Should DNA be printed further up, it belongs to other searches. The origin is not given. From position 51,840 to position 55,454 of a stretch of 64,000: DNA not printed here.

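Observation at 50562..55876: Candidate defence island: serine recombinase plus a 1,100-aa SF2 helicase with an uncharacterised 600-aa C-terminal half, bounded by tRNA-Ser(UGA)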

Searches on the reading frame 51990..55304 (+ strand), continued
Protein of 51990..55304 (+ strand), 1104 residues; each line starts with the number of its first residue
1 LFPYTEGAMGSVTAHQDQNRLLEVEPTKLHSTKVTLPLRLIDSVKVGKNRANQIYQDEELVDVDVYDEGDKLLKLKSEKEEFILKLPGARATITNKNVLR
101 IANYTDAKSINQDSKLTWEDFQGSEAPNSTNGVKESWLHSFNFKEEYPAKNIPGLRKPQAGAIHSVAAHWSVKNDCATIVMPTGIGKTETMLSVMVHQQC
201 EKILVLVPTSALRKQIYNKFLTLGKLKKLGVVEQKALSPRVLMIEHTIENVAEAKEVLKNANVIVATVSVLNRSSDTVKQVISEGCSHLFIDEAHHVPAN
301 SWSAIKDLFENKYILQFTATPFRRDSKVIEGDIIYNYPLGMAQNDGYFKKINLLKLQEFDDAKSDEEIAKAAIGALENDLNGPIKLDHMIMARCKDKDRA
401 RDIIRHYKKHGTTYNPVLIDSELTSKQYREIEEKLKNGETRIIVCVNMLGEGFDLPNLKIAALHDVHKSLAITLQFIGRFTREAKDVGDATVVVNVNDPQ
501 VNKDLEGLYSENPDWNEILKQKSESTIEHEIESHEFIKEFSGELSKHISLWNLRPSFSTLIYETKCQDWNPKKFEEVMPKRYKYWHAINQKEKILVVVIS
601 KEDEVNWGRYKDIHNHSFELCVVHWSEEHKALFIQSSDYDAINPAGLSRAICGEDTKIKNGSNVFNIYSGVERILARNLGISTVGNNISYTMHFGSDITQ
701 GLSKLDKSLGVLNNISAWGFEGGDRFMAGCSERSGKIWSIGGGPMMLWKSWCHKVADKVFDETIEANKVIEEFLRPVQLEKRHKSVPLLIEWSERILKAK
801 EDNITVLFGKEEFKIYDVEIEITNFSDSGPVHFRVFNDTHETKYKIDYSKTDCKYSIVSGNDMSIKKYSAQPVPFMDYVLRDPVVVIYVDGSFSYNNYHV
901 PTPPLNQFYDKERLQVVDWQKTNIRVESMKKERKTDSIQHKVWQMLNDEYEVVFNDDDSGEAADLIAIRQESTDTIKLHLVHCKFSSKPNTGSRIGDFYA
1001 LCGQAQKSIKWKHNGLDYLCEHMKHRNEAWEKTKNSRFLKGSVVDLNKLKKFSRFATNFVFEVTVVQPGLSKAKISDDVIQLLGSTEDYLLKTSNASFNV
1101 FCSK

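Call 8: search_solved_structures(query=window:51990-55304:+, max_evalue=1)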
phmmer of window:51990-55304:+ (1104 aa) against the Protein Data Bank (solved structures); distinct sequences matched with E-value up to 1: 74 (the best 60 are shown).
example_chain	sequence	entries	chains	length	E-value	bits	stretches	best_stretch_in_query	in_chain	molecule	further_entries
6p4f_A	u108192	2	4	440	2.4e-10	42.1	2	266-340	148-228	DNA-dependent ATPase XPBII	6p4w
5tnu_A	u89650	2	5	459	3.1e-10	41.8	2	267-339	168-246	DNA-dependent ATPase XPBII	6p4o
7clg_A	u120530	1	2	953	5.2e-09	37.7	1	255-499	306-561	Putative helicase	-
6p66_A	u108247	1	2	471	2.6e-06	28.8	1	422-491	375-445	DNA repair protein RAD25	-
2fwr_A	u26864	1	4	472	2.7e-06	28.7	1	422-491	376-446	DNA repair protein RAD25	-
6jde_B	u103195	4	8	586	0.0006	21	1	155-494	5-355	Putative DNA repair helicase RadD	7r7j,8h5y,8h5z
6o8h_A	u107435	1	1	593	0.0014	19.7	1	370-484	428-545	UvrABC system protein B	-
3v4r_A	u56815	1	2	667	0.0024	19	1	375-485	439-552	UvrABC system protein B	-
3h1t_A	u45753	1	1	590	0.0029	18.7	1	278-353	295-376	Type I site-specific restriction-modification system, R (Restriction) subunit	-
2d7d_A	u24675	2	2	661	0.0029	18.7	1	375-485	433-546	UvrABC system protein B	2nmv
6yvh_H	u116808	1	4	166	0.0036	18.4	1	419-513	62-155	Eukaryotic initiation factor 4A-III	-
2j0u_B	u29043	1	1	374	0.0038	18.3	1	419-513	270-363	ATP-DEPENDENT RNA HELICASE DDX48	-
6o8g_A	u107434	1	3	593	0.0038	18.3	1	370-484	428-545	UvrABC system protein B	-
2j0u_A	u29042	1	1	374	0.0039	18.3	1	419-513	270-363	ATP-DEPENDENT RNA HELICASE DDX48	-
6o8e_A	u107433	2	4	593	0.0044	18.1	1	370-484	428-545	UvrABC system protein B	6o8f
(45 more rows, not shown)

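Call 15: find_encoding_contigs(protein=P0001, flank=10000, max_places=3)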
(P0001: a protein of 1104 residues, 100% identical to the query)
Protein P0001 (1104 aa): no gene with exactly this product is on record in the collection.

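Call 17: find_encoding_contigs(protein=P0015, flank=8000, max_places=2)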
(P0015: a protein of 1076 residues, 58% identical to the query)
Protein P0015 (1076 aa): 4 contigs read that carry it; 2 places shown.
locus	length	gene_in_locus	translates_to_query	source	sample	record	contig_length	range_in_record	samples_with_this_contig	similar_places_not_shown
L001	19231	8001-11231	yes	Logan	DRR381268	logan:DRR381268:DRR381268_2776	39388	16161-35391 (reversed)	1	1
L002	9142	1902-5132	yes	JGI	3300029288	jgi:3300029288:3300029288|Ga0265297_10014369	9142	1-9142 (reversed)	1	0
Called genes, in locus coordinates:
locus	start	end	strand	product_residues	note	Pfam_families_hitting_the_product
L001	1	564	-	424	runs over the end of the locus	PF00239:Resolvase, PF07508:Recombinase, PF13408:Zn_ribbon_recom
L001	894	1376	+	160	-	PF03703:bPH_2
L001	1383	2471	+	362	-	-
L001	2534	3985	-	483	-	-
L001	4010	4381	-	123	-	-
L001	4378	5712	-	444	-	PF02195:ParB_N, PF01555:N6_N4_Mtase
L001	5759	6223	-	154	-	-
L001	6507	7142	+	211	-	PF00717:Peptidase_S24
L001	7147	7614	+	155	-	PF18967:PycTM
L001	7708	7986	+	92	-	-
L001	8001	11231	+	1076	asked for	PF00270:DEAD, PF04851:ResIII, PF18766:SWI2_SNF2, PF00271:Helicase_C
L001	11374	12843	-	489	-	PF00239:Resolvase, PF07508:Recombinase, PF13408:Zn_ribbon_recom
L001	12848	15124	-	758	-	PF04851:ResIII, PF27151:YagJ (weak)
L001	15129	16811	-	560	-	PF03602:Cons_hypoth95 (faint), PF01555:N6_N4_Mtase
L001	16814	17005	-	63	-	PF08279:HTH_11 (weak), PF12728:HTH_17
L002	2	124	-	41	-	?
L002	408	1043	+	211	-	PF00717:Peptidase_S24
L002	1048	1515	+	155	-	PF18967:PycTM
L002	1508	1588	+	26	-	-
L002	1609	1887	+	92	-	-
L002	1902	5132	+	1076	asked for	PF00270:DEAD, PF04851:ResIII, PF18766:SWI2_SNF2, PF00271:Helicase_C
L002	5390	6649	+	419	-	-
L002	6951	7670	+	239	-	PF02129:Peptidase_S15 (faint), PF00756:Esterase (weak), PF12146:Hydrolase_4, PF00561:Abhydrolase_1, PF12697:Abhydrolase_6 (weak), PF00326:Peptidase_S9 (weak)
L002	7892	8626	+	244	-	PF01135:PCMT, PF05175:MTS, PF06325:PrmA, PF13489:Methyltransf_23, PF01209:Ubie_methyltran, PF13847:Methyltransf_31, PF08241:Methyltransf_11, PF08242:Methyltransf_12, +5 more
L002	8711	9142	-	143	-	?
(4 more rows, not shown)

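Call 18: find_encoding_contigs(protein=P0002, flank=8000, max_places=2)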
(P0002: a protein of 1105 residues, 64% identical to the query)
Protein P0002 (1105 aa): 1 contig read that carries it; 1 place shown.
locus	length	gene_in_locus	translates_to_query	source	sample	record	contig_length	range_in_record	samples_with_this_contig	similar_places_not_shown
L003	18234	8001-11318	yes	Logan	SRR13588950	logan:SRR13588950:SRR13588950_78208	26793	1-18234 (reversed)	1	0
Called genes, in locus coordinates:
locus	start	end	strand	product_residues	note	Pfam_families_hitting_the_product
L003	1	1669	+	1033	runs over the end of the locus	PF04313:HSDR_N, PF00270:DEAD, PF04851:ResIII, PF18766:SWI2_SNF2, PF22679:T1R_D3-like, PF12008:EcoR124_C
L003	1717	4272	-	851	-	PF26449:DUF8128 (weak), PF02534:T4SS-DNA_transf (faint), PF01935:DUF87 (weak), PF10412:TrwB_AAD_bind (faint), PF12696:TraG-D_C (weak)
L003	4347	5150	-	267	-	-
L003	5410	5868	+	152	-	-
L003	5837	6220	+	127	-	PF04002:RadC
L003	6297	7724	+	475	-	PF00239:Resolvase, PF07508:Recombinase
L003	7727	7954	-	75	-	-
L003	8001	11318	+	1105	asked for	PF00270:DEAD, PF04851:ResIII, PF00271:Helicase_C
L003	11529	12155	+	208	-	PF00300:His_Phos_1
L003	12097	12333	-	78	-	-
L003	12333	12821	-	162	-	-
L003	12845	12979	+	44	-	-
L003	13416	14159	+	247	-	PF13489:Methyltransf_23, PF13847:Methyltransf_31 (weak), PF08241:Methyltransf_11, PF08242:Methyltransf_12, PF13649:Methyltransf_25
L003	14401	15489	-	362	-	-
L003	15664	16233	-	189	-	-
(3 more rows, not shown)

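Call 20: find_encoding_contigs(protein=P0109, flank=8000, max_places=2)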
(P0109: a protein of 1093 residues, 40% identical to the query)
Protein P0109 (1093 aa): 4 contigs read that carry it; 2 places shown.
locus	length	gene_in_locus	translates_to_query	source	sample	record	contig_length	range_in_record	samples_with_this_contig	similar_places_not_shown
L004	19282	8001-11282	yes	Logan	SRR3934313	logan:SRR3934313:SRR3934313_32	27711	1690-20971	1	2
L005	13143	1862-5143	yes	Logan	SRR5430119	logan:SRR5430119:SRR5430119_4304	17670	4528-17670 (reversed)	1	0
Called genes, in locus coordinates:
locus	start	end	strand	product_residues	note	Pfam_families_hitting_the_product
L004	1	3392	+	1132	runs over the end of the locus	PF04313:HSDR_N, PF00270:DEAD, PF04851:ResIII, PF18766:SWI2_SNF2, PF00271:Helicase_C, PF08463:EcoEI_R_C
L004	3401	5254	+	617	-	PF02646:RmuC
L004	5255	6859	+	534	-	PF12161:HsdM_N, PF02384:N6_Mtase, PF01170:UPF0020, PF07669:Eco57I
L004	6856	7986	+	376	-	PF01420:Methylase_S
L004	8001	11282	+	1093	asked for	PF04851:ResIII, PF00270:DEAD, PF18766:SWI2_SNF2 (weak), PF00271:Helicase_C (weak)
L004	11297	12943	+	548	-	PF02463:SMC_N (weak), PF13175:AAA_15, PF13476:AAA_23, PF13304:AAA_21, PF13175:AAA_15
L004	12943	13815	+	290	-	-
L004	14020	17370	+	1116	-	PF27201:YjiT_N, PF27205:YjiT_2nd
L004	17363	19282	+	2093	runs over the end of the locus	PF00270:DEAD, PF04851:ResIII (weak), PF27116:YjiV_N, PF00271:Helicase_C, PF09369:MZB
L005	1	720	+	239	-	?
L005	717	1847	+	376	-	PF01420:Methylase_S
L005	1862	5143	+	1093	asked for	PF04851:ResIII, PF00270:DEAD, PF18766:SWI2_SNF2 (weak), PF00271:Helicase_C (weak)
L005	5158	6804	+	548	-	PF02463:SMC_N (weak), PF13175:AAA_15, PF13476:AAA_23, PF13304:AAA_21, PF13175:AAA_15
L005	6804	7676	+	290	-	-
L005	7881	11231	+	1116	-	PF27201:YjiT_N, PF27205:YjiT_2nd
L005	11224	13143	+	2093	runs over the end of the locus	PF00270:DEAD, PF04851:ResIII (weak), PF27116:YjiV_N, PF00271:Helicase_C, PF09369:MZB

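Call 21: find_encoding_contigs(protein=P0060, flank=8000, max_places=2)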
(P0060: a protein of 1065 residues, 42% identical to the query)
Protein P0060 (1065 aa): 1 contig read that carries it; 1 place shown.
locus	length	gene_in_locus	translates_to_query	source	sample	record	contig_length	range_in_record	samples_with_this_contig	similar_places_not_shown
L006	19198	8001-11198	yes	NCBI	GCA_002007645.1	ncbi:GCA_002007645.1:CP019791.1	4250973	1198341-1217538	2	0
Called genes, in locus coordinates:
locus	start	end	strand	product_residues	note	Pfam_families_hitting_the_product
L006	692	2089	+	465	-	-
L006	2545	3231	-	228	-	-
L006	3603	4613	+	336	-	-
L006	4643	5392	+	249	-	PF13489:Methyltransf_23, PF01795:Methyltransf_5 (faint), PF01209:Ubie_methyltran (weak), PF13847:Methyltransf_31, PF08241:Methyltransf_11, PF08242:Methyltransf_12 (weak), PF13649:Methyltransf_25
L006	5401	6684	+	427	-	PF11700:ATG22, PF07690:MFS_1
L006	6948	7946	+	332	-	PF20796:PDDEXK_13, PF22558:REase-ARP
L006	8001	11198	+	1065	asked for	PF04851:ResIII, PF00270:DEAD, PF00271:Helicase_C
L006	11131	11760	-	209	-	PF00665:rve, PF13683:rve_3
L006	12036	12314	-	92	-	PF01527:HTH_Tnp_1, PF13551:HTH_29 (faint), PF13384:HTH_23, PF13518:HTH_28 (weak)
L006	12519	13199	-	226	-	PF01863:YgjP-like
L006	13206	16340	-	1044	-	PF04313:HSDR_N, PF04851:ResIII, PF18766:SWI2_SNF2, PF22679:T1R_D3-like, PF11867:T1RH-like_C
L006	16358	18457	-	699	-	PF03235:GmrSD_N, PF07510:GmrSD_C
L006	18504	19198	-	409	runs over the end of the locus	PF01420:Methylase_S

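Call 50: search_protein_families(library=phrogs, proteins=[window:51990-55304:+], max_evalue=0.1)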
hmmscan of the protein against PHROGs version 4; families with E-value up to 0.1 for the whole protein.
window:51990-55304:+ (1104 aa): 9 families
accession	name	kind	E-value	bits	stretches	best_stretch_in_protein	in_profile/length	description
phrog_16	-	DNA, RNA and nucleotide metabolism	3.7e-42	145.6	1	142-572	260-649/986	DNA helicase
phrog_9690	-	DNA, RNA and nucleotide metabolism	3.3e-08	33.9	1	411-492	184-265/306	DNA helicase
phrog_3830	-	unknown function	4.8e-08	32.7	2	183-326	299-441/1032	-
phrog_2467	-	unknown function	4.4e-06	26.9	1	180-297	14-125/502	-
phrog_6819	-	DNA, RNA and nucleotide metabolism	1.2e-05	24.9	1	171-297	33-146/645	Holliday junction branch migration helicase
phrog_16694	-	unknown function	8.7e-05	21.6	1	155-295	275-410/1010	-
phrog_32711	-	unknown function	0.00023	20.2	1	290-483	222-439/956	-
phrog_16259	-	DNA, RNA and nucleotide metabolism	0.0028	17.9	1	171-228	129-191/330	DNA helicase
phrog_27849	-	unknown function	0.014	14.5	0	419-482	476-544/664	-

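Call 54: search_dna_similar(query=window:51990-55301:+, collection=plasmids, mode=protein, max_rows=25, max_evalue=1e-20)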
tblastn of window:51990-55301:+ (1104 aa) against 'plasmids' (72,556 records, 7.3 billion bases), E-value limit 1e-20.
Records with a match: 73; places in all: 77; records where one place covers at least 80% of the query: 54.
Best place of each record, by identity: <60% 73.
By first word of the organism name: Klebsiella 10; Acinetobacter 6; Rhizobium 6; Streptomyces 5; Agrobacterium 4; Bacillus 4; Bradyrhizobium 3; Sulfitobacter 3; Halorussus 3; Pseudomonas 3; and 23 more.
By predicted mobility (MOB-suite, as given by PLSDB): non-mobilizable 30; conjugative 25; mobilizable 18.
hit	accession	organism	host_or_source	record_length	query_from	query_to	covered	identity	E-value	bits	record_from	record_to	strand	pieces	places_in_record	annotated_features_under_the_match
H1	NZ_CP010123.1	Escherichia coli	cow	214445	112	1104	90%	42.3%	0e+0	816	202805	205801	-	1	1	DEAD/DEAH box helicase family protein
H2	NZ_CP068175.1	Acinetobacter ursingii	-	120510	93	1103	92%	41.1%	0e+0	799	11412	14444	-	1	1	DEAD/DEAH box helicase family protein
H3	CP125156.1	Klebsiella pneumoniae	-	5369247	112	1104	88%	42.3%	4e-126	823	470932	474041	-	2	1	hypothetical protein | DEAD/DEAH box helicase family protein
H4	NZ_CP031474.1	Vibrio coralliilyticus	Oyster larvae,Bacterium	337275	133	1104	88%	41.6%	0e+0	772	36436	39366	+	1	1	DEAD/DEAH box helicase family protein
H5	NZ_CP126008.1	Bradyrhizobium elkanii USDA 94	Glycine max,soybean,root nodule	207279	115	1103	90%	40.7%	0e+0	765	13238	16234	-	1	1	DEAD/DEAH box helicase family protein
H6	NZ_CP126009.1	Bradyrhizobium elkanii USDA 94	Glycine max,soybean,root nodule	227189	115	1103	90%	40.7%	0e+0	765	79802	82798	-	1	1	DEAD/DEAH box helicase family protein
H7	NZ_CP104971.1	Phyllobacterium zundukense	Vicia costata,cell culture,root nodule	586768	116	1103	89%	40.6%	0e+0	749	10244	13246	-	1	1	DEAD/DEAH box helicase family protein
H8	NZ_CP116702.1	Agrobacterium tumefaciens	Yarrow,cell culture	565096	88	1103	92%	39.2%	0e+0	754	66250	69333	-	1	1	DEAD/DEAH box helicase family protein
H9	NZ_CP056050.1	Agrobacterium vitis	Vitis vinifera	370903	88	1103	92%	39.0%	0e+0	735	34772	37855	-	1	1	DEAD/DEAH box helicase family protein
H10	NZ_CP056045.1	Agrobacterium vitis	Vitis vinifera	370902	88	1103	92%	39.0%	0e+0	735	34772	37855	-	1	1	DEAD/DEAH box helicase family protein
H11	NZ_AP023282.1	Agrobacterium vitis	Vitis vinifera,grapevine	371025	88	1103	92%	39.0%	0e+0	735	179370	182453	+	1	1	DEAD/DEAH box helicase family protein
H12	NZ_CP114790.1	Roseibium sp. Sym1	Symbiodiniaceae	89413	136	1103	88%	40.8%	0e+0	746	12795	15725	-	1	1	DEAD/DEAH box helicase family protein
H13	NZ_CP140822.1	Rhizobium johnstonii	Trifolium pratense,whole organism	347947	88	1103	92%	38.8%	0e+0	751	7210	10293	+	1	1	DEAD/DEAH box helicase family protein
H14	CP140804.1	Rhizobium johnstonii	Trifolium pratense,whole organism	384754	133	1103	88%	40.1%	0e+0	745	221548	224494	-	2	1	DEAD/DEAH box helicase family protein (x2) | hypothetical protein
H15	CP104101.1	Phaeobacter sp. G2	cell culture,Emiliania huxleyi RCC1216 ...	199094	132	1103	88%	36.7%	0e+0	606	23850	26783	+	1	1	DEAD/DEAH box helicase family protein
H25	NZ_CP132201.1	Bacillus thuringiensis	Coprinus comatus,whole organism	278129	136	1103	88%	35.1%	5e-175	578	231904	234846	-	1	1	DEAD/DEAH box helicase family protein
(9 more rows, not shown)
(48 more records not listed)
